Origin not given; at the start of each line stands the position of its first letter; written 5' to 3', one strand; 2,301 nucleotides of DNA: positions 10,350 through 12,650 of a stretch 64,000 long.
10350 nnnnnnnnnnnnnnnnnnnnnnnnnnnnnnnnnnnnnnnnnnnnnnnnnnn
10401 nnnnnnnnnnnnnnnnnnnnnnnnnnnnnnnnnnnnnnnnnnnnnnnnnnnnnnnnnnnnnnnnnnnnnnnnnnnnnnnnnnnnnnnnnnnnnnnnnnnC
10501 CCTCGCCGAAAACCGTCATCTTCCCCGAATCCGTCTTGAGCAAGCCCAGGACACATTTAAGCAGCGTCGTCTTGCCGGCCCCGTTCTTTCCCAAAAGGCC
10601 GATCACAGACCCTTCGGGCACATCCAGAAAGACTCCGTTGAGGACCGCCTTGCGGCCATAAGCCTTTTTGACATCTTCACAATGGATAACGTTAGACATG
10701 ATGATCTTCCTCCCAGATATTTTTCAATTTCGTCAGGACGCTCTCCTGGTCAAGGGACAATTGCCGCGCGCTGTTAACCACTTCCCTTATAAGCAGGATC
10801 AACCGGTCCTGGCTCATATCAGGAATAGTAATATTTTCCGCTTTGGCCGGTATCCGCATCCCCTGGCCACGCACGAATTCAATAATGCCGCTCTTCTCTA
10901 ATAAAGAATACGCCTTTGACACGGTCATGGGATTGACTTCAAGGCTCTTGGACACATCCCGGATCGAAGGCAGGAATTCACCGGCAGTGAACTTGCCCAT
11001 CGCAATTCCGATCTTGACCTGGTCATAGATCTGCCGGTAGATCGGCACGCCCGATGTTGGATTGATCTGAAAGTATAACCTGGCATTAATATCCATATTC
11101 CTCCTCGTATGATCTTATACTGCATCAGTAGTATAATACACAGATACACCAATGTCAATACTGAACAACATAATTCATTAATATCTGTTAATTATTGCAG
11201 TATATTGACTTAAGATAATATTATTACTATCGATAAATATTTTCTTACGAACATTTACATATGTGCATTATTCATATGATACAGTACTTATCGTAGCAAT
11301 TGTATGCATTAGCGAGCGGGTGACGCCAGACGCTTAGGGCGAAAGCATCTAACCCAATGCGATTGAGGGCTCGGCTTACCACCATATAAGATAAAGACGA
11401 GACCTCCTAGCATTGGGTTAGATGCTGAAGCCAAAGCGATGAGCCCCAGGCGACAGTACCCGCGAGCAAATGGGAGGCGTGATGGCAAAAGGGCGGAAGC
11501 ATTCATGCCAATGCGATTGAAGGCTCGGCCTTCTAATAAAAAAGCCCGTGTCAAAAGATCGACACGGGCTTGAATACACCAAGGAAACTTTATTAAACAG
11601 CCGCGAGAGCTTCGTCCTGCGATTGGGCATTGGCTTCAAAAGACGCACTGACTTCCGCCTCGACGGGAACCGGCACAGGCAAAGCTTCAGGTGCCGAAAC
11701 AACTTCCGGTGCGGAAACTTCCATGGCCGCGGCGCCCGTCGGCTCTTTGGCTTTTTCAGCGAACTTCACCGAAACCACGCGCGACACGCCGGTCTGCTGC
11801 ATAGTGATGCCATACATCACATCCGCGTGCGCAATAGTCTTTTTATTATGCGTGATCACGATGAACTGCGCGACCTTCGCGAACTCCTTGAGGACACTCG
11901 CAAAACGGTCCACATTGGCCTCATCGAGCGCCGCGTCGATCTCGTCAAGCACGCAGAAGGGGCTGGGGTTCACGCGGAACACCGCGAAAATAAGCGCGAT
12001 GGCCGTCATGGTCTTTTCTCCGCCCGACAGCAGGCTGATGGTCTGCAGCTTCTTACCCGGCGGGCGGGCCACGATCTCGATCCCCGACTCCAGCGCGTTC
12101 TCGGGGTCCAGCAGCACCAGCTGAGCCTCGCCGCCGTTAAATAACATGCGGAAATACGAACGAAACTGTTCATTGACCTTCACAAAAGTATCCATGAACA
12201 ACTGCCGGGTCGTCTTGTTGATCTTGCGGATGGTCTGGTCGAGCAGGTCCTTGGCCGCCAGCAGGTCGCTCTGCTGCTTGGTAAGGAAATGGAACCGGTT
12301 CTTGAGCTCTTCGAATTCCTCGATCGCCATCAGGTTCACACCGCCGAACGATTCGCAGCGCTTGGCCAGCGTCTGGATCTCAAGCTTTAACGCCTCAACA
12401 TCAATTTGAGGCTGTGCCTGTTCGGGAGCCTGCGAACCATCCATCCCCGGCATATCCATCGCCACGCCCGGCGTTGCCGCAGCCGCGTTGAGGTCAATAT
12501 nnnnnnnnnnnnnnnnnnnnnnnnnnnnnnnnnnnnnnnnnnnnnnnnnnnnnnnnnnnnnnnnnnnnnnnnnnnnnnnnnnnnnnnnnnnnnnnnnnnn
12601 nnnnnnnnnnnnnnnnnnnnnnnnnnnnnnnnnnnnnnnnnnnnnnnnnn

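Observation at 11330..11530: Structured repeat element downstream of the smc terminator and upstream of the GntR operon (candidate sRNA or cis-regulatory RNA)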

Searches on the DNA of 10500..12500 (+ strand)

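Call 4: search_rna_families(source=window, start=10500, end=12500, threshold=evalue, max_evalue=1, show_alignments=3)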
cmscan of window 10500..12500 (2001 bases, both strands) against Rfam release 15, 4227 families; matches with E-value up to 1: 4.
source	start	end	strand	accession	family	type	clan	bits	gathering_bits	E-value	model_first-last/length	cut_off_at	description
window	11347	11423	+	RF00835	mir-58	Gene; miRNA;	-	24.7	76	0.048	1-77/77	no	mir-58 microRNA precursor family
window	11536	11589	-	RF02278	Betaproteobacteria_toxic_sRNA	Gene; sRNA;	-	24.1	50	0.047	1-64/64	no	Betaproteobacteria toxic small RNA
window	11536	11585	-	RF02837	anti-hemB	Gene; sRNA;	-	20.9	49.5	0.059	1-81/81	no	Burkholderia RNA 7 (anti-hemB)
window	12355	12449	-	RF03086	chrB-b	Cis-reg;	-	17.9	36.5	0.87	1-49/49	no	chrB-b RNA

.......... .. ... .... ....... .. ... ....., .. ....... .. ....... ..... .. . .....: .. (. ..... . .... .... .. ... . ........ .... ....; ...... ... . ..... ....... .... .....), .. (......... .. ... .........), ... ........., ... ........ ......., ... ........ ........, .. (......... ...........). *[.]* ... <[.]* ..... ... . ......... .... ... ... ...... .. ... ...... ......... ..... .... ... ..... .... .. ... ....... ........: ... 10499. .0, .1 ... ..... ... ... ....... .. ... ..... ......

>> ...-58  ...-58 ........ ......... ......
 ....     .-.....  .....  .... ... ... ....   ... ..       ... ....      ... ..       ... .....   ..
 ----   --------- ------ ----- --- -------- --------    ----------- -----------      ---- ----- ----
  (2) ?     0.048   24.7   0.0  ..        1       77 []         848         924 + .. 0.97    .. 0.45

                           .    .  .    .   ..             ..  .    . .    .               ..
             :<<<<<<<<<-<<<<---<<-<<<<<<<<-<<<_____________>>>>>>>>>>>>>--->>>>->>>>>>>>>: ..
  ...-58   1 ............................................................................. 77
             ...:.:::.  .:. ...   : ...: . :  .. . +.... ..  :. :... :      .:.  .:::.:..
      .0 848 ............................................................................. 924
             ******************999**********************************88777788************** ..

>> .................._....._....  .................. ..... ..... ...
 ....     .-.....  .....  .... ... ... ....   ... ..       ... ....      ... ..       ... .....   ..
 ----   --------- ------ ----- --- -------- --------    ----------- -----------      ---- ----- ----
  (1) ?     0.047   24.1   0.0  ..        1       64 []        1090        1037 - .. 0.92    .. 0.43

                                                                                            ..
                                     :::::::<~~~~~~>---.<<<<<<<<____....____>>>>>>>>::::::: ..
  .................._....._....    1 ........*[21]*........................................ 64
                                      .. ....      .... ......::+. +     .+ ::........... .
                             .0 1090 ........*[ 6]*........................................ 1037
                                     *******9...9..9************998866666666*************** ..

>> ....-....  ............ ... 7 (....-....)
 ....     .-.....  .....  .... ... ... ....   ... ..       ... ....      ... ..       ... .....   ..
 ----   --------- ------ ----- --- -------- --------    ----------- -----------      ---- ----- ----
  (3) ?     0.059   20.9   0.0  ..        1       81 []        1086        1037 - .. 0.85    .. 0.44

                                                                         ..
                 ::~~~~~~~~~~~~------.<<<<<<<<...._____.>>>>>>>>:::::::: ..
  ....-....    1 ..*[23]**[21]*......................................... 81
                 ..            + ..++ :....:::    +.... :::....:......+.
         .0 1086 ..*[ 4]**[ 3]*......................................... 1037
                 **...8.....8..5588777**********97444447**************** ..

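Call 51: search_dna_similar(query=window:11305-11545:+, collection=plasmids, mode=distant, max_evalue=0.01, max_rows=10)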
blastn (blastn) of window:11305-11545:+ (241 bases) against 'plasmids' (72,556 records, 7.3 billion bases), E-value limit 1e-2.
No match.

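Call 52: search_dna_similar(query=window:11305-11545:+, collection=phages, mode=distant, max_evalue=0.01, max_rows=10)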
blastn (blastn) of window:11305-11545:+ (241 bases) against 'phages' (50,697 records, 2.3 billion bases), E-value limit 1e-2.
No match.

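Call 60: search_rna_families(source=window, start=11250, end=11600, threshold=evalue, max_evalue=10)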
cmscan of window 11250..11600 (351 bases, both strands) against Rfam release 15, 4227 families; matches with E-value up to 10: 13.
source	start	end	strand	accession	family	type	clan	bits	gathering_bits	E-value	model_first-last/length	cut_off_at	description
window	11347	11423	+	RF00835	mir-58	Gene; miRNA;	-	24.7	76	0.0085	1-77/77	no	mir-58 microRNA precursor family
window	11529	11600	-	RF00557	L10_leader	Cis-reg; leader;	-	24.5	44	0.043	68-138/138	5'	Ribosomal protein L10 leader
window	11536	11589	-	RF02278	Betaproteobacteria_toxic_sRNA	Gene; sRNA;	-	24.1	50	0.0082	1-64/64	no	Betaproteobacteria toxic small RNA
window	11536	11585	-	RF02837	anti-hemB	Gene; sRNA;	-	20.9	49.5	0.01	1-81/81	no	Burkholderia RNA 7 (anti-hemB)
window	11532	11600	-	RF04312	trpB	Cis-reg;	-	20.4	59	1.6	45-107/107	5'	trpB ncRNA motif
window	11517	11576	+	RF00426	SCARNA15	Gene; snRNA; snoRNA; scaRNA;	CL00019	18.4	65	0.4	1-128/128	no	Small Cajal body specific RNA 15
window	11344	11426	-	RF00886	MIR807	Gene; miRNA;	-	17.8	113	0.34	1-176/176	no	MIR807 microRNA precursor family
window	11361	11435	-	RF03504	mir-9461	Gene; miRNA;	-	16.3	84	1.1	1-80/80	no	mir-9461 microRNA precursor family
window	11536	11600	-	RF00021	Spot_42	Gene; sRNA;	-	15.9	80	1.3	53-115/115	5'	Spot 42 RNA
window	11344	11426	+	RF03306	mir-3923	Gene; miRNA;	-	15.9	94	3.3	1-83/83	no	mir-3923 microRNA precursor family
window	11542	11571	+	RF00506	Thr_leader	Cis-reg; leader;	-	14.8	55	2.8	85-111/118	no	Threonine operon leader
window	11536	11600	-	RF00513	Trp_leader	Cis-reg; leader;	-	12.9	41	7.7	43-100/100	5'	Tryptophan operon leader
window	11250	11312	-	RF02079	STnc180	Gene; sRNA;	-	11.6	50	7.8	1-101/208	3'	Enterobacterial sRNA STnc180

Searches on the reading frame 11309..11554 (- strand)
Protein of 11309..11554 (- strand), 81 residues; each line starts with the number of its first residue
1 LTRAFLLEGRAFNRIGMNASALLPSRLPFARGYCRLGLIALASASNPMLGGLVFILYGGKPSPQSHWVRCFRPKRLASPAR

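Call 12: search_protein_families(library=pfam, proteins=[window:11309-11554:-])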
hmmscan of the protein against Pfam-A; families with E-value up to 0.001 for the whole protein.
window:11309-11554:- (81 aa): 0 families

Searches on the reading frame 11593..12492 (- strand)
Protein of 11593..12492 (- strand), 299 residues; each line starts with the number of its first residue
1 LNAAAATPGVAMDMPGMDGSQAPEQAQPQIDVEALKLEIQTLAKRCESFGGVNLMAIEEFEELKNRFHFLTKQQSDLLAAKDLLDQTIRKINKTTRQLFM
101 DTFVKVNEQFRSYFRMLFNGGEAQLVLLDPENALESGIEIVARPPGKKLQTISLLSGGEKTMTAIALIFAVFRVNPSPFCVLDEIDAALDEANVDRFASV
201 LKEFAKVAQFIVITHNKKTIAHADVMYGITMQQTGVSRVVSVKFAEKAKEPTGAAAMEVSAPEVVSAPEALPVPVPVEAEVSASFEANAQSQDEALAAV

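Call 16: find_related_loci(query=window:11593-12492:-, collection=genome_contigs, flank=6000)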
Query window:11593-12492:- (299 aa) in genome_contigs; peptide patterns used: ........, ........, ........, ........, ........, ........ (x = any residue, [..] = any of these).
600 stretches matched a pattern (row limit reached: there are more); 558 encode a relative of the query (tblastn E <= 1e-3); the best 80 are kept; 80 distinct loci.
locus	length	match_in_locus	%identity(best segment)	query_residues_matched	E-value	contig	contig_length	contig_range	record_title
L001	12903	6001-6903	82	1-299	4e-159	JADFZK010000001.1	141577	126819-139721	MAG: Candidatus Omnitrophota bacterium isolate nHGRbin18 nHGR_bin18_NODE_50_length_141577_cov_14.764107, whole genome sh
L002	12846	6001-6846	84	4-274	6e-156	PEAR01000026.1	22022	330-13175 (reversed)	MAG: Candidatus Omnitrophota bacterium isolate Cal1bin1 scaffold80, whole genome shotgun sequence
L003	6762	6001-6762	89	1-250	8e-154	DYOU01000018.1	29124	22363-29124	MAG TPA_asm: Candidatus Elulimicrobium sp. isolate SulCav_GS09_5_2_46_18 SulCav_GS09_5_2409_length_29124_cov_9_021776, w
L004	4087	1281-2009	81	1-246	3e-135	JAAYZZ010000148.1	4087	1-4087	MAG: Elusimicrobia bacterium isolate AS06rmzACSIP_371 408793_AS06, whole genome shotgun sequence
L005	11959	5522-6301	76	31-299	7e-131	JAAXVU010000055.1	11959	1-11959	MAG: Candidatus Omnitrophota bacterium isolate W9_Combined_metabat1_094 W9_Combined_metabat1_094_NODE_2968, whole genome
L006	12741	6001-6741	80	9-255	6e-132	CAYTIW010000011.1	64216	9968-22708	MAG TPA_asm: uncultured Planctomycetales bacterium isolate binchicken_co115_236 genome assembly, contig: NODE_853_length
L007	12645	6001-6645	84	38-252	4e-127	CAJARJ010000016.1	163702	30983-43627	MAG: Candidatus Omnitrophica bacterium isolate Loc090907-6m_bin-269 genome assembly, contig: bin-269:16/22, whole genome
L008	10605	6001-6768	73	31-299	3e-127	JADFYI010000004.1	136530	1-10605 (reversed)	MAG: Candidatus Omnitrophota bacterium isolate nDJH6bin28 nDJH6_bin28_NODE_52_length_136530_cov_16.059022, whole genome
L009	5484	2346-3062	79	28-263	2e-127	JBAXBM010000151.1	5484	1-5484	MAG: Candidatus Omnitrophota bacterium isolate ELA167 MAG167_151, whole genome shotgun sequence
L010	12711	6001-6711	76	31-278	8e-125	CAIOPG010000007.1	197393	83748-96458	MAG: Candidatus Omnitrophica bacterium isolate Umea1p4_bin-199 genome assembly, contig: bin-199:07/20, whole genome shot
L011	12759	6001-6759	74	22-277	3e-124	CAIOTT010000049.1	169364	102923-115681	MAG: Candidatus Omnitrophica bacterium isolate Ki2-D4_bin-0675 genome assembly, contig: bin-0675:49/74, whole genome sho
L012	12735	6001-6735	71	8-251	2e-118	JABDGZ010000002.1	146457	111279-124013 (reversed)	MAG: Candidatus Omnitrophota bacterium isolate BWOrgControl_Nextera71_MAG1 3300021028.a:Ga0206863_1002, whole genome sho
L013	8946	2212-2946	70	4-249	2e-117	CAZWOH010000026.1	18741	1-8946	MAG TPA_asm: uncultured Planctomycetales bacterium isolate binchicken_co346_31 genome assembly, contig: NODE_665_length_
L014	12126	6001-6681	76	33-260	9e-117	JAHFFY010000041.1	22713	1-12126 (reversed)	MAG: Candidatus Omnitrophota bacterium isolate nzgw302 NODE_2938_length_22714_cov_4.397203, whole genome shotgun sequenc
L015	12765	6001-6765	64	11-284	1e-115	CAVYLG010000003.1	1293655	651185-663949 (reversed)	MAG: Candidatus Omnitrophota bacterium isolate MFD01476.bin.2.120 genome assembly, contig: contig_16581, whole genome sh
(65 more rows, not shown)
